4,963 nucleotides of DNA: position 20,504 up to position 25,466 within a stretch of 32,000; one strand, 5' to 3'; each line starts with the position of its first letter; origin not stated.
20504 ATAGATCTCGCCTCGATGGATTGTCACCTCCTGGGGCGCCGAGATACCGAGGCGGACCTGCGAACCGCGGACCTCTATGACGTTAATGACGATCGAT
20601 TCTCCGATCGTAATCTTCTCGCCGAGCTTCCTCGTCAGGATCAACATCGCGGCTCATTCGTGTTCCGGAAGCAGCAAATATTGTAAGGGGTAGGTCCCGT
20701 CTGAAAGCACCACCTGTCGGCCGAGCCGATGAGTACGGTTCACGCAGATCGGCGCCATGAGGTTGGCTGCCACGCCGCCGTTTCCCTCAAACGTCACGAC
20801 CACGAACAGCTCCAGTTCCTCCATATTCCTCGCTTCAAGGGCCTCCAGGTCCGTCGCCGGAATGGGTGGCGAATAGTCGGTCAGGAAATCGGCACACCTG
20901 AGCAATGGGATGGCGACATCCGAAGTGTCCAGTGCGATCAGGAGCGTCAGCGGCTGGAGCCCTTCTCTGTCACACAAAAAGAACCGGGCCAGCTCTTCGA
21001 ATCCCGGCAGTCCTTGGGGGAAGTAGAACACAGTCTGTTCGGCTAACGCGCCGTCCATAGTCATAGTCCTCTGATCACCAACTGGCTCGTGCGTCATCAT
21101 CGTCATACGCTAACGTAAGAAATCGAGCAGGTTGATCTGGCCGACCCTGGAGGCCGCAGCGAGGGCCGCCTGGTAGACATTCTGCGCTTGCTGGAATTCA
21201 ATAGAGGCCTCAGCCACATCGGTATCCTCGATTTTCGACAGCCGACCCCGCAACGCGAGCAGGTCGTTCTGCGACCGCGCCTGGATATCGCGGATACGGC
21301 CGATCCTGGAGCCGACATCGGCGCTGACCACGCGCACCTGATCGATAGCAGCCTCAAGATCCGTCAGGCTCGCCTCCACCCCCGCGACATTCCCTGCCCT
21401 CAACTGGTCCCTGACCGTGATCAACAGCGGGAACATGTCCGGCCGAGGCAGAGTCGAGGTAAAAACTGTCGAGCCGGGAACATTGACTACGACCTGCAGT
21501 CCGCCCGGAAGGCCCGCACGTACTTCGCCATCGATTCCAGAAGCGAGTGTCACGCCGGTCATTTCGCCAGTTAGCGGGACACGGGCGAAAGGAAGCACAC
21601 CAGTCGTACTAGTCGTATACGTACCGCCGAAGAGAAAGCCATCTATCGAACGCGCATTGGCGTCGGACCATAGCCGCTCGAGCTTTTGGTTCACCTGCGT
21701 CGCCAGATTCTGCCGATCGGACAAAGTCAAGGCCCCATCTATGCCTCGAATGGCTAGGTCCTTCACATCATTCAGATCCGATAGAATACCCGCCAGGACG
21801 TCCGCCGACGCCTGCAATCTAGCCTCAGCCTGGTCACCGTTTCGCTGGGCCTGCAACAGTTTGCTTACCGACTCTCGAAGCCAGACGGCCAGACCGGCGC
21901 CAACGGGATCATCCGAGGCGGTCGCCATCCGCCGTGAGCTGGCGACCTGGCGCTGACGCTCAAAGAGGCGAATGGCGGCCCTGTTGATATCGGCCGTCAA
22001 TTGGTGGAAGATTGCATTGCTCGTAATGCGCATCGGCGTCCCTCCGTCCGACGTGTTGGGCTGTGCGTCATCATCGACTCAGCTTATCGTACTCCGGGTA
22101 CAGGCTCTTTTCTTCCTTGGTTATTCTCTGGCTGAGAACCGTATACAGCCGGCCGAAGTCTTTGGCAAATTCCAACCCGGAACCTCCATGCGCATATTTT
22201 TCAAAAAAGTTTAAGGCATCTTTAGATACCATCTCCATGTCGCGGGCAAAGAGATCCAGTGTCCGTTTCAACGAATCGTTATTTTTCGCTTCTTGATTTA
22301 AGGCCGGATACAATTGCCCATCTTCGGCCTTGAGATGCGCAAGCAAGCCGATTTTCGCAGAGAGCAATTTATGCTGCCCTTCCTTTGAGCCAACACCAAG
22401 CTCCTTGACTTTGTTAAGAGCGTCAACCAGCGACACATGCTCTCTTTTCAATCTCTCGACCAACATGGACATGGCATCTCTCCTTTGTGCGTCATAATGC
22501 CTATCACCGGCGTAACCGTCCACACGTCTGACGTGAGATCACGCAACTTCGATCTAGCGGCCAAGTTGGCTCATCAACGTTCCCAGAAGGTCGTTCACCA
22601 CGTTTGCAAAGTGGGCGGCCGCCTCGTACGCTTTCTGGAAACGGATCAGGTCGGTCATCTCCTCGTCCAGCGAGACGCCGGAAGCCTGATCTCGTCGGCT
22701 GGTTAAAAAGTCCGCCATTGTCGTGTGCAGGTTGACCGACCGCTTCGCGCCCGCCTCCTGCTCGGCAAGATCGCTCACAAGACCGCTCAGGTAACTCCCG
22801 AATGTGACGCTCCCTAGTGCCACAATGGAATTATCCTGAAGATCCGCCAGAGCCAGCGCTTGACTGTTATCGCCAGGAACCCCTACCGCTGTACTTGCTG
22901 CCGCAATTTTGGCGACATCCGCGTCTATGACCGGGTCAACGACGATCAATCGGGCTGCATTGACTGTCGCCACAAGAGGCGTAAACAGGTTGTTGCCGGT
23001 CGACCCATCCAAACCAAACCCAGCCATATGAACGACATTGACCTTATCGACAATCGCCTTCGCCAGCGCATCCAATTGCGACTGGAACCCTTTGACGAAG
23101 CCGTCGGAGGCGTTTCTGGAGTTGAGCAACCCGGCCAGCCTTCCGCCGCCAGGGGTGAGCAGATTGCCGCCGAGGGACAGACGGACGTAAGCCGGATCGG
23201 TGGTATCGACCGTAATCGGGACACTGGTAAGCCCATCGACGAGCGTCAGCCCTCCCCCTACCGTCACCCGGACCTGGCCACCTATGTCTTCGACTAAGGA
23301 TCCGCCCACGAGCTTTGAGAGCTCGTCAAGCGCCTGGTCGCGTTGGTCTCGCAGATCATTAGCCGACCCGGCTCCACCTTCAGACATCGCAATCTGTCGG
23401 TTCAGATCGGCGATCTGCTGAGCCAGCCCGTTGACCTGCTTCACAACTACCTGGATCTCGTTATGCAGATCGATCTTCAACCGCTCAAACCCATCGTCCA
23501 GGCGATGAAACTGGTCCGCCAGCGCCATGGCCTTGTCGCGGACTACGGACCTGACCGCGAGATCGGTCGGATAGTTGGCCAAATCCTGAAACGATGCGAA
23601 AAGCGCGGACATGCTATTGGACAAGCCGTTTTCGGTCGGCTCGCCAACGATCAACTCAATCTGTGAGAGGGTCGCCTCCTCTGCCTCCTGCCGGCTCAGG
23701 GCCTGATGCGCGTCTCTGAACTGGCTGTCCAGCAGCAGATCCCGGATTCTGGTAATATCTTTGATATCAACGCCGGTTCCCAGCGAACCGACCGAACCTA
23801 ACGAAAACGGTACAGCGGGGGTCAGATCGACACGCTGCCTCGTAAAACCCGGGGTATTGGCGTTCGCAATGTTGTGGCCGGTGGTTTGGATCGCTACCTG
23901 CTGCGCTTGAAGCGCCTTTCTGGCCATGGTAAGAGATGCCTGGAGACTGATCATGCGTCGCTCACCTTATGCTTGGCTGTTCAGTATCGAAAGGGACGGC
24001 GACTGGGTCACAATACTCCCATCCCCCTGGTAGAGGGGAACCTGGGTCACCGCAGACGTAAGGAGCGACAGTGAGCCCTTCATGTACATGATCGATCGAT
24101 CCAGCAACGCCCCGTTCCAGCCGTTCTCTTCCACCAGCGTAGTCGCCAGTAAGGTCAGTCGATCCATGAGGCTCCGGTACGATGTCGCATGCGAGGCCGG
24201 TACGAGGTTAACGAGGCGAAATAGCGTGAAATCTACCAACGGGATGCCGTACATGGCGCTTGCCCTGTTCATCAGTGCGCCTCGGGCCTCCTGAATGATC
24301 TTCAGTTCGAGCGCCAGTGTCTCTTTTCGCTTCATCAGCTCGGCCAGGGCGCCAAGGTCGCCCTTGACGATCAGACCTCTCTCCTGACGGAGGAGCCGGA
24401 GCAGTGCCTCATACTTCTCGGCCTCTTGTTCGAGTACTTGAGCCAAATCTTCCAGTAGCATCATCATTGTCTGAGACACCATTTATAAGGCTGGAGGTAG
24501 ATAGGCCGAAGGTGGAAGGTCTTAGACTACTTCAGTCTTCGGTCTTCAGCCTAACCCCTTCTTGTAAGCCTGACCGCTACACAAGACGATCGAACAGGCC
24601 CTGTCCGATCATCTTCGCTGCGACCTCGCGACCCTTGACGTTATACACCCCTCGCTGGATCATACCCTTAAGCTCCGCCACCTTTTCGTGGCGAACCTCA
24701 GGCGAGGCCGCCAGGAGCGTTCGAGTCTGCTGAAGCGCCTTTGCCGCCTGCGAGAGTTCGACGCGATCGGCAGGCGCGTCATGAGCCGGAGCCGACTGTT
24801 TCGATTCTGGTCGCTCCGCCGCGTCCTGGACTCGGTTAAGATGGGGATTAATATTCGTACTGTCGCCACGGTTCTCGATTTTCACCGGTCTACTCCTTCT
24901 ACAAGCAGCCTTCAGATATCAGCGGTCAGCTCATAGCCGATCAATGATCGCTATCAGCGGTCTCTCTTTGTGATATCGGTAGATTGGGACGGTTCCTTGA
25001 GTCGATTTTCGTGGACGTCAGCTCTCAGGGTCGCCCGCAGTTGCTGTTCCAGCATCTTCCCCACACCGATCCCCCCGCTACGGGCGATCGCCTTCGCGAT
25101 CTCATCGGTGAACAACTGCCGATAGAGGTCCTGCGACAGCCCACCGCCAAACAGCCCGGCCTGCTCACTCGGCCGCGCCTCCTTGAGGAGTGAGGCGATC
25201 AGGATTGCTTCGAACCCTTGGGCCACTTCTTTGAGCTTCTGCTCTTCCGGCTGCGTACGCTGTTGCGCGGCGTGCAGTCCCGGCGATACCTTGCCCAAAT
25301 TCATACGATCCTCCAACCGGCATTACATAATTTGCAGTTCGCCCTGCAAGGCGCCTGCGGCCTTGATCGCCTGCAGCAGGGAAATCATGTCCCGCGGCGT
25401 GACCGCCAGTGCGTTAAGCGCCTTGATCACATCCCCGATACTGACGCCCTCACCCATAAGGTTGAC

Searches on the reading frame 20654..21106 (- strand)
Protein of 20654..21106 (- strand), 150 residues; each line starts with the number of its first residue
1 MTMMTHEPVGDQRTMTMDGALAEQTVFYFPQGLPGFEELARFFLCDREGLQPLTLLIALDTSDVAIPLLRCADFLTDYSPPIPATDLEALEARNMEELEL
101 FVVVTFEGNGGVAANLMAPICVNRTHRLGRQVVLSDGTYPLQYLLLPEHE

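Call 10: search_protein_families(library=pfam, proteins=[window:20654-21106:-], max_evalue=0.00001)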
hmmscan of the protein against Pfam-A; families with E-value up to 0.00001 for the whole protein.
window:20654-21106:- (150 aa): 1 family
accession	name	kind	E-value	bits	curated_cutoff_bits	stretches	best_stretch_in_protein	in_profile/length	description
PF02623.20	FliW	-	7.5e-28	97.2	25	1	28-144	2-121/122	FliW protein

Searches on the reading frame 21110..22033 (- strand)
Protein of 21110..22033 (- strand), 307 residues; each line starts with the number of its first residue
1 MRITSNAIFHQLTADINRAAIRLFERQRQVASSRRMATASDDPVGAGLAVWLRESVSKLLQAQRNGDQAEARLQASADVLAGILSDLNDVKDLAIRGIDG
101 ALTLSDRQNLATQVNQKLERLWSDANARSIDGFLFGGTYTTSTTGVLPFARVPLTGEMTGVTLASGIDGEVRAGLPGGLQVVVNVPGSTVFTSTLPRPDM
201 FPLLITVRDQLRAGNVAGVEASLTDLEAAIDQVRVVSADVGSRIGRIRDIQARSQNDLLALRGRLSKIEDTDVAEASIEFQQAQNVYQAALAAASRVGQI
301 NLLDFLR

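Call 10: search_protein_families(library=pfam, proteins=[window:21110-22033:-], max_evalue=0.00001)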
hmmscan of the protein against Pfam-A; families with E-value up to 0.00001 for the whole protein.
window:21110-22033:- (307 aa): 2 families
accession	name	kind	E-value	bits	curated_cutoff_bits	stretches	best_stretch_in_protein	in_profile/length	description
PF00669.25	Flagellin_N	-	5.2e-09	36.7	26.6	1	4-126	2-124/139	Bacterial flagellin N-terminal helical region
PF00700.27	Flagellin_C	-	1.1e-07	32.5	23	1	225-306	3-86/86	Bacterial flagellin C-terminal helical region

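Call 79: search_protein_families(library=ncbifam, proteins=[window:21110-22033:-], max_evalue=0.001)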
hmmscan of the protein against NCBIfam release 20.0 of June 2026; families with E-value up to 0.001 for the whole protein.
window:21110-22033:- (307 aa): 22 families
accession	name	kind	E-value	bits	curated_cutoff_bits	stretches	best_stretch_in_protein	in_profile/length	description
TIGR02550.1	flagell_flgL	equivalog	4.5e-50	171.1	127.2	2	2-193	1-184/387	flagellar hook-associated protein FlgL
NF005187.0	PRK06663.1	equivalog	4.1e-39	134.5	337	2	1-142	2-144/419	flagellar hook-associated protein 3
NF009361.0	PRK12717.1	equivalog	1.3e-27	96.5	407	2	1-192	1-184/524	flagellar hook-associated protein 3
NF005980.0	PRK08073.1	equivalog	2.4e-20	73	291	1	1-305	1-286/287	flagellar hook-associated protein 3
NF006265.0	PRK08412.1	equivalog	3.6e-15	55.2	749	2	217-306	738-827/827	flagellar hook-associated protein FlgL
NF009362.0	PRK12718.1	equivalog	1.1e-11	44.5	602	1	3-137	3-138/510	flagellar hook-associated protein FlgL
NF006489.0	PRK08913.1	equivalog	2.9e-10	40.1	217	1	1-306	3-302/303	flagellin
NF009444.0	PRK12802.1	equivalog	4.8e-10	39.4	332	1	13-293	15-266/282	flagellin domain-containing protein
NF011282.0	PRK14692.1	equivalog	5.4e-10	38.2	878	1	217-306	660-749/749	flagellar hook-associated protein FlgL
NF004669.0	PRK06008.1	equivalog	2.5e-08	33.7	230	1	220-306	262-348/348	flagellar hook-associated family protein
NF009445.0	PRK12803.1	equivalog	4.1e-08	32.8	450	1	15-118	17-118/335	flagellin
NF006470.0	PRK08869.1-5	equivalog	1.5e-07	31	423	1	29-120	30-121/388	flagellin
NF006468.0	PRK08869.1-3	subfamily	1.6e-05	24.2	436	0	16-117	18-119/378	polar flagellin E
NF006469.0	PRK08869.1-4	equivalog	3.2e-05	23.5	627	0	2-142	2-145/377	flagellin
NF010116.0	PRK13589.1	subfamily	3.9e-05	22.5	983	1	21-139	23-142/576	flagellin A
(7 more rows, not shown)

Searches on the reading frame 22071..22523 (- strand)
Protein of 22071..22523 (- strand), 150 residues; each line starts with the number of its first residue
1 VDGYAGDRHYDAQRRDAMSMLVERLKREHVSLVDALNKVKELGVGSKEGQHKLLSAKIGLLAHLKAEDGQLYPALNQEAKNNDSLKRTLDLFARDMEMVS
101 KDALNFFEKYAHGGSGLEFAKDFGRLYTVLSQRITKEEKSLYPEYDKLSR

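Call 10: search_protein_families(library=pfam, proteins=[window:22071-22523:-], max_evalue=0.00001)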
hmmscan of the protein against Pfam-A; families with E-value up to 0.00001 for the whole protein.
window:22071-22523:- (150 aa): 1 family
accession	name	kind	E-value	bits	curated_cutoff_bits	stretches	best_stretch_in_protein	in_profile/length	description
PF01814.28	Hemerythrin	-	6.4e-10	40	25.3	1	21-144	2-126/127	Hemerythrin HHE cation binding domain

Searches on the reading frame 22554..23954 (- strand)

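Call 10: search_protein_families(library=pfam, proteins=[window:22554-23954:-], max_evalue=0.00001)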
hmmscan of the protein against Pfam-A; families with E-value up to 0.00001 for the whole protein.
window:22554-23954:- (466 aa): 3 families
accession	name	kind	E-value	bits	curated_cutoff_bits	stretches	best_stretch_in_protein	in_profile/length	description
PF22638.1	FlgK_D1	-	6.7e-61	206.3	28.6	1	96-324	1-233/233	Flagellar hook-associated protein FlgK helical domain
PF06429.18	Flg_bbr_C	-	5.2e-09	35.9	23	1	424-461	7-44/46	Flagellar basal body rod FlgEFG protein C-terminal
PF00460.25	Flg_bb_rod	-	1.5e-08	34.8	20.7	1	10-38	3-31/31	Flagella basal body rod protein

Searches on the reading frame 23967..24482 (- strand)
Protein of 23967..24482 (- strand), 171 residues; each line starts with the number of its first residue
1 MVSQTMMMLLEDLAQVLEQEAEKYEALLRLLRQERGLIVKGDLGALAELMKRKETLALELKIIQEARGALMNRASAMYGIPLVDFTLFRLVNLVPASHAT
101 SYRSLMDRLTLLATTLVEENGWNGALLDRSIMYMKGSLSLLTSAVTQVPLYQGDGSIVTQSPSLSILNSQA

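Call 10: search_protein_families(library=pfam, proteins=[window:23967-24482:-], max_evalue=0.00001)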
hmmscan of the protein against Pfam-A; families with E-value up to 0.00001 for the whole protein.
window:23967-24482:- (171 aa): 1 family
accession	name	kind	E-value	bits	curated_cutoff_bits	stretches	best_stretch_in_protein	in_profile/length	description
PF05130.17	FlgN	-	1.6e-19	71.2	30.5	1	8-156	1-144/147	FlgN protein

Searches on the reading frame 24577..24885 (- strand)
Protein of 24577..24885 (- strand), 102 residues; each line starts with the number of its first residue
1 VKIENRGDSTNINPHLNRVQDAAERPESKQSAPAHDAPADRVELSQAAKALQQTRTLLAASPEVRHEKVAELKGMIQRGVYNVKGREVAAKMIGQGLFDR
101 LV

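Call 79: search_protein_families(library=ncbifam, proteins=[window:24577-24885:-], max_evalue=0.001)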
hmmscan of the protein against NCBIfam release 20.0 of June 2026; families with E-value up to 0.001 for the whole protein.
window:24577-24885:- (102 aa): 1 family
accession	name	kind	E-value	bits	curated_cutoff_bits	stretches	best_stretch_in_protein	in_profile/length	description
TIGR03824.1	FlgM_jcvi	equivalog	8.1e-17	61.8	40.75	1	1-93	1-94/98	flagellar biosynthesis anti-sigma factor FlgM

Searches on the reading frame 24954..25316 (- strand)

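Call 79: search_protein_families(library=ncbifam, proteins=[window:24954-25316:-], max_evalue=0.001)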
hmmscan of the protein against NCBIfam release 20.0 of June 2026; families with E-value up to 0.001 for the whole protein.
window:24954-25316:- (120 aa): 5 families
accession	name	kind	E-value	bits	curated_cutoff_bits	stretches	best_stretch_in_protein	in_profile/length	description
TIGR02541.1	flagell_FlgJ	equivalog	2e-10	41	193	1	20-103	16-98/294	flagellar assembly peptidoglycan hydrolase FlgJ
NF009431.0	PRK12790.1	equivalog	1.3e-08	34.7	110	1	8-88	19-101/115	flagellar assembly peptidoglycan hydrolase FlgJ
NF009355.0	PRK12710.1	equivalog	0.00013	21.2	358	1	25-99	26-103/291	flagellar rod assembly protein/muramidase FlgJ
NF009354.0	PRK12709.1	equivalog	0.00059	19.4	456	1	18-95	27-102/323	flagellar rod assembly protein/muramidase FlgJ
NF009357.0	PRK12712.1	equivalog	0.0007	19.1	606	1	18-97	29-108/344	flagellar rod assembly protein/muramidase FlgJ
